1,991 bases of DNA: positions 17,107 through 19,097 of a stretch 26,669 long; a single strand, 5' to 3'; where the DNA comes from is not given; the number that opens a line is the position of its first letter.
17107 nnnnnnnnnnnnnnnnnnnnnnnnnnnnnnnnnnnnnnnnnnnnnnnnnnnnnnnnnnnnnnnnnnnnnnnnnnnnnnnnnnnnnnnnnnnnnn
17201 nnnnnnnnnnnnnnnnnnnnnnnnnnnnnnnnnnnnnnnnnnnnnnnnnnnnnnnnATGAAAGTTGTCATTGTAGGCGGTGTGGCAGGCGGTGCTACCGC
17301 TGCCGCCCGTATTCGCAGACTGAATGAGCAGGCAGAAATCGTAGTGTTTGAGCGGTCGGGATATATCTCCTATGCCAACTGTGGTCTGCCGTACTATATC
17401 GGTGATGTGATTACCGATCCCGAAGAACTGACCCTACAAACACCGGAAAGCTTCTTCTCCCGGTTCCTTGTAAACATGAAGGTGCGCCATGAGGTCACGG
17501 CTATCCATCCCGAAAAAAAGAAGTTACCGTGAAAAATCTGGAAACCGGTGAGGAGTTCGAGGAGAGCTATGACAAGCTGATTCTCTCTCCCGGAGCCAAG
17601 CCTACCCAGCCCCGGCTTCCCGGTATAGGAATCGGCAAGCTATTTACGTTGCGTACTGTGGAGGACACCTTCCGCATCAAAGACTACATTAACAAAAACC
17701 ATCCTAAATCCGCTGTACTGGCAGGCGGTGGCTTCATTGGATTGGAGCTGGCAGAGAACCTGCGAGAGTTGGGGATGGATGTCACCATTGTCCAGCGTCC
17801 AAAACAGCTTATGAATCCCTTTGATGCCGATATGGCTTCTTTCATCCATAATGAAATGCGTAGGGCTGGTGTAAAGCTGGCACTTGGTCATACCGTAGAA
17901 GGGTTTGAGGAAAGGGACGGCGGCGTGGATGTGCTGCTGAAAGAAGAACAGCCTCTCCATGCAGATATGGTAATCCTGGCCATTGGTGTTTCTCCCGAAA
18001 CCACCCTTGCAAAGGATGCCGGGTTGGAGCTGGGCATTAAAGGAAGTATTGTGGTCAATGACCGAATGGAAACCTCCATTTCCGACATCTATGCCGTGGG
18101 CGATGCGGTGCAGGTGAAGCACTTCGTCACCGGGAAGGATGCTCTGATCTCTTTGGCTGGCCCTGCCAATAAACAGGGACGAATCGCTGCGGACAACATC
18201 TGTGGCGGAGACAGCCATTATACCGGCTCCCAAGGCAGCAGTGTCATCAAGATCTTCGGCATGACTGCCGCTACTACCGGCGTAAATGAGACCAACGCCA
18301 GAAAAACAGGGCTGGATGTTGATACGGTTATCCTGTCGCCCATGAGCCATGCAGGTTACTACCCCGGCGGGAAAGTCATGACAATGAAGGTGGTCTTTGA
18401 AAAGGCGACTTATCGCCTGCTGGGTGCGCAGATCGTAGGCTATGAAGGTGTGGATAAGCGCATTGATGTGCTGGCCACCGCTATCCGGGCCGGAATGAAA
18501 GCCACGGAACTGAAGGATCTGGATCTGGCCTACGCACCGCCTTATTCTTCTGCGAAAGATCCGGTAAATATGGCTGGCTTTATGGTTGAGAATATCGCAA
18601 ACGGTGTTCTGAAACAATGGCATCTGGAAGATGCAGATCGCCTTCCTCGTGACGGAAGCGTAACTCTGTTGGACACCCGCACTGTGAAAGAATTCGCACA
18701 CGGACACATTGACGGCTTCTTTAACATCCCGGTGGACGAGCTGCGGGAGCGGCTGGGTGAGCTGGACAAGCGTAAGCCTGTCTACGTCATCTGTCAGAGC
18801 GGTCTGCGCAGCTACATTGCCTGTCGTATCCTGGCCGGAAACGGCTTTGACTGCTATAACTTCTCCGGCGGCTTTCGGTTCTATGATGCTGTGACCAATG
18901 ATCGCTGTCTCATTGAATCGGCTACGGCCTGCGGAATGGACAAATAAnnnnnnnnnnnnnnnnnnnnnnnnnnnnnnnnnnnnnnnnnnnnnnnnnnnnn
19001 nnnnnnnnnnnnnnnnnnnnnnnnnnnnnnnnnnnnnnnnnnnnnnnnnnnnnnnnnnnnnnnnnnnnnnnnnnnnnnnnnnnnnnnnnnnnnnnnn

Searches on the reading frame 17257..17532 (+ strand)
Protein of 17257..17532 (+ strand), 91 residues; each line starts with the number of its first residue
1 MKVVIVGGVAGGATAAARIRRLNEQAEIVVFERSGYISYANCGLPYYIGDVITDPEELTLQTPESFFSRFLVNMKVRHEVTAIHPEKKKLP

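Call 10: search_protein_families(library=pfam, proteins=[window:17257-17532:+], max_evalue=0.01)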
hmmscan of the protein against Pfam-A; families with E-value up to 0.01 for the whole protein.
window:17257-17532:+ (91 aa): 2 families
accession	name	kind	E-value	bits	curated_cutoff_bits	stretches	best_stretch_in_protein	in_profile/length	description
PF07992.20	Pyr_redox_2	-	1e-07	32.1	26.1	1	1-90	1-85/291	Pyridine nucleotide-disulphide oxidoreductase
PF13450.12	NAD_binding_8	-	0.0058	17.3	21.9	1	5-37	1-31/68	NAD(P)-binding Rossmann-like domain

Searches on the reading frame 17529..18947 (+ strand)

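Call 10: search_protein_families(library=pfam, proteins=[window:17529-18947:+], max_evalue=0.01)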
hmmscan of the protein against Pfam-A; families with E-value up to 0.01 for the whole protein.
window:17529-18947:+ (472 aa): 7 families
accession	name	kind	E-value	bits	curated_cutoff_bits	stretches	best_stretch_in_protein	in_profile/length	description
PF07992.20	Pyr_redox_2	-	3.5e-48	164.9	26.1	1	3-201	89-278/291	Pyridine nucleotide-disulphide oxidoreductase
PF00070.33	Pyr_redox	-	4.3e-18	66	22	1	62-138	2-80/82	Pyridine nucleotide-disulphide oxidoreductase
PF02852.28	Pyr_redox_dim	-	2.5e-16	60.3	25.3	1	241-342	5-105/110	Pyridine nucleotide-disulphide oxidoreductase, dimerisation domain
PF00581.25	Rhodanese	-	9e-14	52.2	22.2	1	367-450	3-97/102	Rhodanese-like domain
PF13738.12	Pyr_redox_3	-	3.4e-07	30.3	30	1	60-191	165-305/305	Pyridine nucleotide-disulphide oxidoreductase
PF01266.30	DAO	-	1.8e-05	24.9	27.9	1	104-182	153-236/353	FAD dependent oxidoreductase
PF03486.20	HI0933_like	-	0.0022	17.9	50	0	102-154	111-164/244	HI0933-like protein Rossmann domain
